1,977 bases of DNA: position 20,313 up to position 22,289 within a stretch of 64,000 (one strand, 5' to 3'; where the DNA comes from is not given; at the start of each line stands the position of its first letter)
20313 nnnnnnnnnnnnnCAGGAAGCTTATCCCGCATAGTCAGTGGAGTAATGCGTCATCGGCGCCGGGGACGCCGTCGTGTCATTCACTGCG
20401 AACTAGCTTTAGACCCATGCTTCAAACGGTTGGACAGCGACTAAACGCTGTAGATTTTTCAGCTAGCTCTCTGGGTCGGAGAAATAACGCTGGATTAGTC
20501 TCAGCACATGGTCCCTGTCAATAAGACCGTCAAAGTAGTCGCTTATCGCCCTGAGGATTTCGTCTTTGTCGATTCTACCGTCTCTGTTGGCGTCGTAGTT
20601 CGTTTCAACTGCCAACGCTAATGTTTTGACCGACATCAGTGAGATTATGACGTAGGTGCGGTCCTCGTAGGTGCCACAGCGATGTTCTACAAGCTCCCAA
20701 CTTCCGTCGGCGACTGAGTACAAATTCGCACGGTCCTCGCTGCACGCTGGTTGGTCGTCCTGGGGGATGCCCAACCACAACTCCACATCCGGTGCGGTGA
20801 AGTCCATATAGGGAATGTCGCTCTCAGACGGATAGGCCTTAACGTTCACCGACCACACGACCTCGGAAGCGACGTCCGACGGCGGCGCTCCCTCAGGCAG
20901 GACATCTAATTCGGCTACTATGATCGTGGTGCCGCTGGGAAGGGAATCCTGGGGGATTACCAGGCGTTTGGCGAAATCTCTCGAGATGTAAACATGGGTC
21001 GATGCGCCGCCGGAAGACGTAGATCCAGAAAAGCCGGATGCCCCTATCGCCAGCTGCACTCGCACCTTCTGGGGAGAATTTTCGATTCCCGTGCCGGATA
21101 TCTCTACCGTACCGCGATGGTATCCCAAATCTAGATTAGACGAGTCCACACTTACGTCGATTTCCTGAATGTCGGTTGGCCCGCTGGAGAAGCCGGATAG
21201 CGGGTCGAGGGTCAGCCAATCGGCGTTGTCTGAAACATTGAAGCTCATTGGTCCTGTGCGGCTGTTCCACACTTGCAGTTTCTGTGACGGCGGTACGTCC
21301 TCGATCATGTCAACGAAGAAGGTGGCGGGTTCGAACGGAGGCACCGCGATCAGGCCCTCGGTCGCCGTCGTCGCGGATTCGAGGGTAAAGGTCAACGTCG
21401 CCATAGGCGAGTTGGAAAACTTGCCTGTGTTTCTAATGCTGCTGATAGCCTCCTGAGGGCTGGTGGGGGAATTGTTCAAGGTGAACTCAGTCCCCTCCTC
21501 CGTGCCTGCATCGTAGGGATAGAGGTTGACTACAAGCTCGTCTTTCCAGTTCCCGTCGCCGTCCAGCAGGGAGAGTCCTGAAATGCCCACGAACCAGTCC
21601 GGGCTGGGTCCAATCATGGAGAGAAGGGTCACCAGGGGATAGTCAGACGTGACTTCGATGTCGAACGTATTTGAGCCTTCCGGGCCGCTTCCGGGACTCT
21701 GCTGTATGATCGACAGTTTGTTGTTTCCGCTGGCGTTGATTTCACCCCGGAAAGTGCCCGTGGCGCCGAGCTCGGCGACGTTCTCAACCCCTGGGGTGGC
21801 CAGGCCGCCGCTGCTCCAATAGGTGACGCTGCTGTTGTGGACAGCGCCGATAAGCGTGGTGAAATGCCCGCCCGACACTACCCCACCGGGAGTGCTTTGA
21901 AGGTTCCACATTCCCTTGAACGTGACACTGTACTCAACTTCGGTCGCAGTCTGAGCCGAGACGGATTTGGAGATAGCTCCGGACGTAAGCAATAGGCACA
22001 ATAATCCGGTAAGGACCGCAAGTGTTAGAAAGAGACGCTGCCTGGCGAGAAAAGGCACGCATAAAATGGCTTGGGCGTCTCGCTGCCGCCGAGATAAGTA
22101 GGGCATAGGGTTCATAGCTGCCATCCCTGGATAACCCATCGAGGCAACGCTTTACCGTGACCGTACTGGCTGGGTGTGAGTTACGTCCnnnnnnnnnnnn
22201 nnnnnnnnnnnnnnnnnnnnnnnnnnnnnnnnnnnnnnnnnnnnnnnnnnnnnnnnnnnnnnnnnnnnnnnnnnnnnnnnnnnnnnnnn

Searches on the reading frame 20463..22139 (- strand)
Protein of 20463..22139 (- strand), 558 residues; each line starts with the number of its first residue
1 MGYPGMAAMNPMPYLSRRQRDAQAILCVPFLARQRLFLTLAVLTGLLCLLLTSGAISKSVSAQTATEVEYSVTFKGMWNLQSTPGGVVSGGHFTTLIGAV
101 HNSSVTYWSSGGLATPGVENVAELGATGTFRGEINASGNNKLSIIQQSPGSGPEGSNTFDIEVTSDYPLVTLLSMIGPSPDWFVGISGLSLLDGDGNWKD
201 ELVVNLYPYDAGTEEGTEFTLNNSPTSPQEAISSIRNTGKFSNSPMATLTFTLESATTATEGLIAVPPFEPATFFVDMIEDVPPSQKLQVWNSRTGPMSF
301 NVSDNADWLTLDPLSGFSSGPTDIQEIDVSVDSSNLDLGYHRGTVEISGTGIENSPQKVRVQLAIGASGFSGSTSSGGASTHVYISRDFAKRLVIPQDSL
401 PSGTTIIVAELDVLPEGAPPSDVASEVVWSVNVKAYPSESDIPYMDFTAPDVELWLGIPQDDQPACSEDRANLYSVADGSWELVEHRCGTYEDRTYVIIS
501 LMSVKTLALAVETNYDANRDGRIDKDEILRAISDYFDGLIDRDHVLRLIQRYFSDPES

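Call 7: search_protein_families(library=pfam, proteins=[window:20463-22139:-], max_evalue=10)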
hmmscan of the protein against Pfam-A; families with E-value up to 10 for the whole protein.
window:20463-22139:- (558 aa): 8 families
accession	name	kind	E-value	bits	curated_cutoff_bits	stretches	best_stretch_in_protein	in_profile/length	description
PF06468.19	Spond_N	-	2e-40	139.5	24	1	69-238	2-175/194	Spondin_N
PF19190.6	BACON_2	-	3.2e-06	27.4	25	1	271-354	6-88/94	Viral BACON domain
PF13202.12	EF-hand_5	-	0.0059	16.5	25.9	1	515-528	8-21/25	EF hand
PF00036.39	EF-hand_1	-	0.0079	16.1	25.4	1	515-533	9-27/29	EF hand domain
PF22076.2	Cep192_D6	-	0.011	16.4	35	1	283-363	21-100/101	Cep192 domain 6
PF13004.13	BACON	-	0.011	16.2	25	1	301-361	4-58/61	Putative binding domain, N-terminal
PF13405.12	EF-hand_6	-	0.013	15.6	25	1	515-533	9-27/30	EF-hand domain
PF13499.12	EF-hand_7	-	0.034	14.9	30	1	515-550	11-47/67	EF-hand domain pair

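Call 29: search_protein_families(library=ncbifam, proteins=[window:20463-22139:-], max_evalue=10)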
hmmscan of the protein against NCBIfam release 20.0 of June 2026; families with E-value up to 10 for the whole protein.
window:20463-22139:- (558 aa): 1 family
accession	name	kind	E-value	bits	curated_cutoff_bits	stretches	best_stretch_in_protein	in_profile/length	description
NF038123.1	NF038123_dom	domain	1.7e-26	93.7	40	1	69-249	2-170/206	spondin domain-containing protein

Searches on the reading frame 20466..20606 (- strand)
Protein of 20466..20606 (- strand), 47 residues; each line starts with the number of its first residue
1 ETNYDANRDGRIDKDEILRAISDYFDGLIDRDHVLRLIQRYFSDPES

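Call 7: search_protein_families(library=pfam, proteins=[window:20466-20606:-], max_evalue=10)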
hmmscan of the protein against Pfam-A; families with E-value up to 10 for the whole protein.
seq(47 aa): 8 families
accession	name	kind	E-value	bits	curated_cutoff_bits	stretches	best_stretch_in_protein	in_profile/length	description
PF00036.39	EF-hand_1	-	2.4e-05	24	25.4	1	4-22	9-27/29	EF hand domain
PF13405.12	EF-hand_6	-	2.8e-05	23.9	25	1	4-22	9-27/30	EF-hand domain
PF13202.12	EF-hand_5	-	3.7e-05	23.4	25.9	1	4-19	8-23/25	EF hand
PF13499.12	EF-hand_7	-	0.00039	21.2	30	1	3-40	10-48/67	EF-hand domain pair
PF12765.13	Cohesin_HEAT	-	0.041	14.7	21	1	21-46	6-31/42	HEAT repeat associated with sister chromatid cohesion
PF00404.24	Dockerin_1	-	0.06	14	22.9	1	2-18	34-50/57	Dockerin type I domain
PF02671.26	PAH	-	0.16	12.2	21.3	1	15-44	4-33/45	Paired amphipathic helix repeat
PF23627.1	LisH_WDR26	-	0.23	11.3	27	0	25-40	6-21/45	WDR26 Lis-homology motif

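Call 29: search_protein_families(library=ncbifam, proteins=[window:20466-20606:-], max_evalue=10)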
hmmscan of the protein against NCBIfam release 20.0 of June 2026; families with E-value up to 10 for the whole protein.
seq(47 aa): 0 families
